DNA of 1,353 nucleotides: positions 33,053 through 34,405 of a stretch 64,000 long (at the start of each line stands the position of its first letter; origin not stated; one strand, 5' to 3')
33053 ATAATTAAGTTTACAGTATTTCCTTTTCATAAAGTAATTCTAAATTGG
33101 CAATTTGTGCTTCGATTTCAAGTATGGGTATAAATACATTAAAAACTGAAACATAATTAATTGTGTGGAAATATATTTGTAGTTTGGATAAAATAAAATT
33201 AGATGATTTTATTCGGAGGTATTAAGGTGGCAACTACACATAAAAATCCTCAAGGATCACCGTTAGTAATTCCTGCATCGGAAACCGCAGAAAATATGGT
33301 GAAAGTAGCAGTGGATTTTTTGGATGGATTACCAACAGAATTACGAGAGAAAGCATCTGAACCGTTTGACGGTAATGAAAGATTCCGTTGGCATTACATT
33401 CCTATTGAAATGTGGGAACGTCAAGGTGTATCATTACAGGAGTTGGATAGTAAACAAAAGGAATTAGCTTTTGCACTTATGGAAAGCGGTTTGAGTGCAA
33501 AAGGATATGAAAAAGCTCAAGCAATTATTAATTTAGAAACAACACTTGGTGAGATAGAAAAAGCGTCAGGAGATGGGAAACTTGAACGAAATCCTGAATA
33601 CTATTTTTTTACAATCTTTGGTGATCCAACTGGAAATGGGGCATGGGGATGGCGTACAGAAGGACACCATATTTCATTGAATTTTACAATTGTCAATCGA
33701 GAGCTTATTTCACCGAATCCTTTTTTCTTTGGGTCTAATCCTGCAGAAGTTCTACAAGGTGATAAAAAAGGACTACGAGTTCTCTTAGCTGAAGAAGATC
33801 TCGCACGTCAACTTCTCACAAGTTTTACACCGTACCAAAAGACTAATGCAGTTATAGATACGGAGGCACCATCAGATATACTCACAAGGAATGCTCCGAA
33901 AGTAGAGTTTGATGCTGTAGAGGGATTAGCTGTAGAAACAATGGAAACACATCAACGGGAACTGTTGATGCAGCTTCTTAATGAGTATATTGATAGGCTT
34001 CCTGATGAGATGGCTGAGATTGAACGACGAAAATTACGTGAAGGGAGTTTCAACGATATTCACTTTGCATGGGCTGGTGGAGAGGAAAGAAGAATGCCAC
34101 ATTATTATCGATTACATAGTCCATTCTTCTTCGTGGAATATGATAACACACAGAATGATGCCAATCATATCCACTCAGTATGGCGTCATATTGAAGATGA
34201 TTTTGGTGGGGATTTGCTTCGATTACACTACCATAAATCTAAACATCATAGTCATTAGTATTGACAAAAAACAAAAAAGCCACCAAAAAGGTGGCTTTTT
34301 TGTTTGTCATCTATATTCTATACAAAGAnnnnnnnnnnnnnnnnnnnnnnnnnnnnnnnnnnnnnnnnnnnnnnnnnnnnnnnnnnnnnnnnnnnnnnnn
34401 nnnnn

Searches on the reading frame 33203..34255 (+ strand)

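Call 26: search_protein_families(library=pfam, proteins=[window:33203-34255:+], max_evalue=0.001)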
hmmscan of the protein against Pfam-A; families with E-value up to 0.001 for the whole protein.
window:33203-34255:+ (351 aa): 1 family
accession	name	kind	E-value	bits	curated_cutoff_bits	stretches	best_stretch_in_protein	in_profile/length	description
PF12006.13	DUF3500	-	2e-89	300.5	27.2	1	27-335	3-296/297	Protein of unknown function (DUF3500)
